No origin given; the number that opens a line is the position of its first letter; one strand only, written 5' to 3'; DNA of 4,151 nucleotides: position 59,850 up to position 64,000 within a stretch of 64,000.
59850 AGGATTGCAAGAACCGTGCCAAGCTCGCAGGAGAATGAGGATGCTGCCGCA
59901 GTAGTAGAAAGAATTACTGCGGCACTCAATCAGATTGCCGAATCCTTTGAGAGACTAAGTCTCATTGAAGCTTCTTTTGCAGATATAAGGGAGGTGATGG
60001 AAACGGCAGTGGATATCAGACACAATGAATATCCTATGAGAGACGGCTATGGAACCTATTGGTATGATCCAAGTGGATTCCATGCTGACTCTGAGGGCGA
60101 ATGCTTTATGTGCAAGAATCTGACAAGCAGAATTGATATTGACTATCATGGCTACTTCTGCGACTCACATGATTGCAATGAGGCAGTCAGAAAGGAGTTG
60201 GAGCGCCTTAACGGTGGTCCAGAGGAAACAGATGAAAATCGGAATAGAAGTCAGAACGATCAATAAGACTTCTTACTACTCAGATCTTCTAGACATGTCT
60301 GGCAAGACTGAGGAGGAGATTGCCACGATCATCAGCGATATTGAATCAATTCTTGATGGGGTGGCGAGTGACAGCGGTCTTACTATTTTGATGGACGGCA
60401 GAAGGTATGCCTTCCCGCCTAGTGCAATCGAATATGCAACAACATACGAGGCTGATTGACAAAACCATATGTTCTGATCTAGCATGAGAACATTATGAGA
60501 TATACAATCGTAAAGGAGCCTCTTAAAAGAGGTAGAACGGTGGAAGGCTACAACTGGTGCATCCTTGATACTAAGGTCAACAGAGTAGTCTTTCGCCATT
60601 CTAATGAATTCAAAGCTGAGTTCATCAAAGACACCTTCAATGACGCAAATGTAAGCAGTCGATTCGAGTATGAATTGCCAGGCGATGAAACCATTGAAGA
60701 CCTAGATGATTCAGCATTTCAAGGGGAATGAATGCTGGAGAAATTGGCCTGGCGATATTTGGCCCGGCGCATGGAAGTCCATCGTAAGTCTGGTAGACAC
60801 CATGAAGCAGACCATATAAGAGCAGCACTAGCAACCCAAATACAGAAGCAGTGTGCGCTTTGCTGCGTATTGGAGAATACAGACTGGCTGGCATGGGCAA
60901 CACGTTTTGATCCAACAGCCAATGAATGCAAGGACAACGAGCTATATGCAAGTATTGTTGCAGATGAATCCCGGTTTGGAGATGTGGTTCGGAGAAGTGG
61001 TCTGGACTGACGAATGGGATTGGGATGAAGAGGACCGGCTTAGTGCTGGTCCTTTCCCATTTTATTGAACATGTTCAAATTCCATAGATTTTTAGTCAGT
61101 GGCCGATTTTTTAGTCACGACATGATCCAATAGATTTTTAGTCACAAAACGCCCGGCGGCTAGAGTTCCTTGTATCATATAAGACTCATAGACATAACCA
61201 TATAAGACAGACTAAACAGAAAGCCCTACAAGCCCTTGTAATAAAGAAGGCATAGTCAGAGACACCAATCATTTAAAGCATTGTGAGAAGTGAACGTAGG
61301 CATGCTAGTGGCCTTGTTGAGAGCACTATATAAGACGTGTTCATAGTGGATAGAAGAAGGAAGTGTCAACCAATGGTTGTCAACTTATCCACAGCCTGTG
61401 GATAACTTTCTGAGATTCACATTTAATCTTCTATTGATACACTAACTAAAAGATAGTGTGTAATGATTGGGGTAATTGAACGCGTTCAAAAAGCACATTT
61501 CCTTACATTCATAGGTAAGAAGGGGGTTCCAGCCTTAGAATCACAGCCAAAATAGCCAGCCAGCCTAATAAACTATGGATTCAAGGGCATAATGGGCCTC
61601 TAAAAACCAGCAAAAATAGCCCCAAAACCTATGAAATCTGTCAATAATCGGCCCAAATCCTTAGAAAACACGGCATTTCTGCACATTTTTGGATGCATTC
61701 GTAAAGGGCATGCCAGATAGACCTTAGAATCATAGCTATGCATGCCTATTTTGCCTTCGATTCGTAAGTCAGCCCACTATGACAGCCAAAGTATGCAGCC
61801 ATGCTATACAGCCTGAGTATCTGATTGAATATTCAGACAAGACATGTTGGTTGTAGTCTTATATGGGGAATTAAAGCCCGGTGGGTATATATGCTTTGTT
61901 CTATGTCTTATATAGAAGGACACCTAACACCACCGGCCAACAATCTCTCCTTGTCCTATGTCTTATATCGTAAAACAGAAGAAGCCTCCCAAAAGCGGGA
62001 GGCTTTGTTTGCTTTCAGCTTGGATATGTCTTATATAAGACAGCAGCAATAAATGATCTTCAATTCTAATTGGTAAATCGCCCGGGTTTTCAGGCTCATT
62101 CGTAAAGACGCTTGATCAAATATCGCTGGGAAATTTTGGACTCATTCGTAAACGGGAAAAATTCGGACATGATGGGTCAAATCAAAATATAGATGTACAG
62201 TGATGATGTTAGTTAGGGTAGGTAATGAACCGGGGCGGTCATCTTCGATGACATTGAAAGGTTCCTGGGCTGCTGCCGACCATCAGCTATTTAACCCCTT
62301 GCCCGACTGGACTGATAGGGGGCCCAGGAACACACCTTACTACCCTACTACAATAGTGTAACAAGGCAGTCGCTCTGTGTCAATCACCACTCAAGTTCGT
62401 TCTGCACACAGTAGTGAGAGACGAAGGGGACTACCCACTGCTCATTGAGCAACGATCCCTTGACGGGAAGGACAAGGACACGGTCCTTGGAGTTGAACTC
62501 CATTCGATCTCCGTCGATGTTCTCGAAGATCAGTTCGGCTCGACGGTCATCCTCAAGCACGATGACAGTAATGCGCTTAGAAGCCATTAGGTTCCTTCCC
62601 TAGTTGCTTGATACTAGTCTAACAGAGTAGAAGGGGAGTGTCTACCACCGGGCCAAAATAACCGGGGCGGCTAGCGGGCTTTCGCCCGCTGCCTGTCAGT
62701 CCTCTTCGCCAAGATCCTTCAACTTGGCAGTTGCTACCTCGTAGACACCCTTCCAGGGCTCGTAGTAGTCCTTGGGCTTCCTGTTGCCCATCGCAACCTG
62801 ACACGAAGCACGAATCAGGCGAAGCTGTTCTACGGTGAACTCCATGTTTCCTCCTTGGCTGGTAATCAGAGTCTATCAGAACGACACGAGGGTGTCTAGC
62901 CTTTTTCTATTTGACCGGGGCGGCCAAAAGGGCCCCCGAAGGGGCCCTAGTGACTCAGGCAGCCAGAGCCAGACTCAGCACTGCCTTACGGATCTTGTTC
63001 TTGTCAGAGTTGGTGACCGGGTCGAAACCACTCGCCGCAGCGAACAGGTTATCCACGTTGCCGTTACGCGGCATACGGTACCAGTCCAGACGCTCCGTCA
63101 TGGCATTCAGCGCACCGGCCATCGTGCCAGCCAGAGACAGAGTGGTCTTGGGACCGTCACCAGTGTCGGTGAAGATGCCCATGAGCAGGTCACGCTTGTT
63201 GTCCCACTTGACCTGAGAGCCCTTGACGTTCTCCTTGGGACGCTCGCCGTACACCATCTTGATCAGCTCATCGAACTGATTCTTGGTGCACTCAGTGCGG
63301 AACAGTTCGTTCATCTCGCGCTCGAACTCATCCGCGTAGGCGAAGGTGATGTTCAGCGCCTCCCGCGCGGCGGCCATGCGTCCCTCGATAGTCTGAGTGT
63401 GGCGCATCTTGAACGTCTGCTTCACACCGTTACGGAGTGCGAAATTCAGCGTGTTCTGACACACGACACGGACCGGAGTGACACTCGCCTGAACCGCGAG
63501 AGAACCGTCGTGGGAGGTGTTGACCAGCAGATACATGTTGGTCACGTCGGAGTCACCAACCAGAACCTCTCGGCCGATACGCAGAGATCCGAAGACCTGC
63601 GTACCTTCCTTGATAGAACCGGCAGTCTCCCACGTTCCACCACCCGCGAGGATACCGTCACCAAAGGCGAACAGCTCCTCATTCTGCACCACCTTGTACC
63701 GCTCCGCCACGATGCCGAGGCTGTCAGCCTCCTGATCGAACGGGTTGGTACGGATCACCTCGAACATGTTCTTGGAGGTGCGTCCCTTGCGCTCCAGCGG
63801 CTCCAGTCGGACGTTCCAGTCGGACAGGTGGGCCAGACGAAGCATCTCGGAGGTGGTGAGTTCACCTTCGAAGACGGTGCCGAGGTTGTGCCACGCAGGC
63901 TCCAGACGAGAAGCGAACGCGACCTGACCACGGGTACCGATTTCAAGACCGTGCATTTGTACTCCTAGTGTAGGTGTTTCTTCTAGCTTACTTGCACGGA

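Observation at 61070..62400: Repeat-dense noncoding tract followed by a strand switch and GC shift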

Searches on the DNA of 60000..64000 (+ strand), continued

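Call 33: get_annotated_region(hit=H23, flank=400)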
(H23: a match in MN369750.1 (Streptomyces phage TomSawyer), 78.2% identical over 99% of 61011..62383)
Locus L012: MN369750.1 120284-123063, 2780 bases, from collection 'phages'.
description: Streptomyces phage TomSawyer, complete genome.
organism: Streptomyces phage TomSawyer (NCBI taxid 2653771)
taxonomy: Viruses; Duplodnaviria; Heunggongvirae; Uroviricota; Caudoviricetes; Stanwilliamsviridae; Boydwoodruffvirinae; Karimacvirus
host: Streptomyces griseus ATCC 10137; source: soil; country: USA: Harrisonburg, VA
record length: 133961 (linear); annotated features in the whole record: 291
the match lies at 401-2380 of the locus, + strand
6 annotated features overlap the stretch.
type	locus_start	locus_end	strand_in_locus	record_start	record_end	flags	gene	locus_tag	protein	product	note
CDS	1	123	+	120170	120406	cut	262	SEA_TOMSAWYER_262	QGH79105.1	hypothetical protein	-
CDS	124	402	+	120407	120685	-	263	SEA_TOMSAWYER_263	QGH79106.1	hypothetical protein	-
CDS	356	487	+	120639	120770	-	264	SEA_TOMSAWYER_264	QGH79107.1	hypothetical protein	-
CDS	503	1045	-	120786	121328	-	265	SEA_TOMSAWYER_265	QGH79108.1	HNH endonuclease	endonuclease VII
CDS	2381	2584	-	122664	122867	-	266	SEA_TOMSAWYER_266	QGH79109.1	hypothetical protein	-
CDS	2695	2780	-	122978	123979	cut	267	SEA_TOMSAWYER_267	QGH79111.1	hypothetical protein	-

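Call 45: search_rna_families(source=window, start=60900, end=62700, threshold=evalue, max_evalue=10)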
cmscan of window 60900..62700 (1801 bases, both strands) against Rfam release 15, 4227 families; matches with E-value up to 10: 8.
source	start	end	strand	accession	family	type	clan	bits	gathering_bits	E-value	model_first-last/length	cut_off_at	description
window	61975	62060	-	RF01859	Phe_leader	Cis-reg; leader;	-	21.9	55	1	1-125/125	no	Phenylalanine leader peptide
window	61943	62016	+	RF02075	STnc230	Gene; sRNA;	-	21.3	50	4.1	1-83/83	no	Enterobacterial sRNA STnc230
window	61937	62012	+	RF01859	Phe_leader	Cis-reg; leader;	-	19.9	55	2.9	1-125/125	no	Phenylalanine leader peptide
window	61974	62040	-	RF02075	STnc230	Gene; sRNA;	-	19.8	50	8.4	1-83/83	no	Enterobacterial sRNA STnc230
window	61958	62014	+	RF02063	STnc350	Gene; sRNA;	-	18.4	60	2.8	1-68/68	no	Salmonella enterica sRNA STnc350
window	61048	61082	-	RF02751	ES036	Gene; sRNA;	-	16.6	37.6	6.9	1-43/43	no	ES036 (CssrF) sRNA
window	61783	61853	+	RF00320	snoZ185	Gene; snRNA; snoRNA; CD-box;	-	15.8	50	6.5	1-86/86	no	Small nucleolar RNA Z185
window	61026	61092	-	RF01472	rli40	Gene; sRNA;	-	14.1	100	1.3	1-263/263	no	Listeria sRNA rli40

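Call 65: get_annotated_region(hit=H37, flank=900)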
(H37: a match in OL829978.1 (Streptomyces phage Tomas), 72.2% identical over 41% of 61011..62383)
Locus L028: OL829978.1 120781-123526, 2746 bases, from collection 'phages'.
description: Streptomyces phage Tomas, complete genome.
organism: Streptomyces phage Tomas (NCBI taxid 2914443)
taxonomy: Viruses; Duplodnaviria; Heunggongvirae; Uroviricota; Caudoviricetes; Stanwilliamsviridae; Boydwoodruffvirinae; Tomasvirus; Tomasvirus tomas
host: Streptomyces sanglieri UNT16F27A; source: soil; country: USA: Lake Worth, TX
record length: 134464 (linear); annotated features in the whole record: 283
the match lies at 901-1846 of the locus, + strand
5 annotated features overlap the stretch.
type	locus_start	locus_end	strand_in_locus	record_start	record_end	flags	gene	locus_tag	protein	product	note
CDS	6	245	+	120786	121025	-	254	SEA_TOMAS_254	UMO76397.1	hypothetical protein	-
CDS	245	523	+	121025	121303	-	255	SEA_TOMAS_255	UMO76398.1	hypothetical protein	-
CDS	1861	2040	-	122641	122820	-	256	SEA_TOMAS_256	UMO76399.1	hypothetical protein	-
CDS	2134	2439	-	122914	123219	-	257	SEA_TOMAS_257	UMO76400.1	hypothetical protein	-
CDS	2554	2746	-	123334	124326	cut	258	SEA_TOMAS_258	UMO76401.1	hypothetical protein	-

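Call 95: build_rna_model(alignment_id=A6)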
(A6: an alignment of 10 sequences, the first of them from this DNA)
Model R1 built from alignment A6 (10 sequences, 90 columns); structure: RNAalifold consensus.
model positions 85; base pairs 23; branch points 1; effective number of sequences 1.13; information 0.669 bits per position. Calibrated on 0.2 Mb of random sequence (short: E-values are rough).
structure used (alignment columns):
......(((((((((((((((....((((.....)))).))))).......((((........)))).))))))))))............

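Call 96: search_with_rna_model(model_id=R1, sources=[window, L029, L030, L031, L032, L033, L035, L036, L037, L038, L041, L042, L044, L046, L028, L052, L004, L003], make_alignment=true, max_evalue=0.01)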
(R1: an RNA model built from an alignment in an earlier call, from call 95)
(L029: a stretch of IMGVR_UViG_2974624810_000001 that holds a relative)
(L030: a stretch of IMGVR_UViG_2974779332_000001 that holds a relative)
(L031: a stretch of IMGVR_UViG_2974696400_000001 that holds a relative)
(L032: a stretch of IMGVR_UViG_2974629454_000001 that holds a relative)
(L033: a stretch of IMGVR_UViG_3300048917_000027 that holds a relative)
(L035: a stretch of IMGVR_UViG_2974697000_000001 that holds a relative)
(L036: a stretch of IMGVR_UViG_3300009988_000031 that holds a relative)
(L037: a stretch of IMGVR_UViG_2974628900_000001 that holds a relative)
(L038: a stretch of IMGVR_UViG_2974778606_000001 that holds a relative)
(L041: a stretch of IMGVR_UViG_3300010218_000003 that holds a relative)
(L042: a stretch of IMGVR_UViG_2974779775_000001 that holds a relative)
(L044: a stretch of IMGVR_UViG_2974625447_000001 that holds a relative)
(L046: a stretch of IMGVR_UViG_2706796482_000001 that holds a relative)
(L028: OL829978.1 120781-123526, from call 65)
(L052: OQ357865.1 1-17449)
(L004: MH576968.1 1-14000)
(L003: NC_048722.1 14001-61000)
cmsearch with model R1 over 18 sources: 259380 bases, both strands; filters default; matches with E-value up to 0.01: 16.
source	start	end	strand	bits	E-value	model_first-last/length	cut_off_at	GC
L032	2411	2495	-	111.1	1.7e-29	1-85/85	no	0.54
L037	10808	10892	-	110.5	2.6e-29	1-85/85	no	0.55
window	62252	62336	-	109.8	4.2e-29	1-85/85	no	0.58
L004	787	871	-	109.8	4.2e-29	1-85/85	no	0.58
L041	959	1043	+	109.7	4.5e-29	1-85/85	no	0.55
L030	772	855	-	108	1.5e-28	1-85/85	no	0.56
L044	777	861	-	106.1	4.9e-28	1-85/85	no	0.53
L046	4276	4359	-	105.7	6.6e-28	1-85/85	no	0.56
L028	1733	1817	-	105.7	6.9e-28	1-85/85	no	0.52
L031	753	836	-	105.3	8.6e-28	1-85/85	no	0.56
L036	6072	6157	+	104.7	1.3e-27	1-85/85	no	0.53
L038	6135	6218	-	104.6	1.4e-27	1-85/85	no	0.58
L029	778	861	-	103.5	3e-27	1-85/85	no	0.56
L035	763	846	-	103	4.1e-27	1-85/85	no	0.57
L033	1941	2024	-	100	3.1e-26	1-85/85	no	0.55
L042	4730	4811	-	90.4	1.9e-23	1-85/85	no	0.61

Alignment A7: 16 matches aligned to the model, 86 columns, each read 5' to 3' on its own strand. Consensus structure (alignment columns), stored with it:
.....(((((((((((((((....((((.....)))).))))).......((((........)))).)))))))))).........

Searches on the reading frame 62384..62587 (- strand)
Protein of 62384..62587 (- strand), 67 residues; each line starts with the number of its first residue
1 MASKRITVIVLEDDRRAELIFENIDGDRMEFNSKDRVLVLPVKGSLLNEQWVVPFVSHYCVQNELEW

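Call 81: search_protein_families(library=pfam, proteins=[window:62384-62587:-], max_evalue=0.01)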
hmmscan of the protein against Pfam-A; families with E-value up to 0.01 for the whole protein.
window:62384-62587:- (67 aa): 0 families
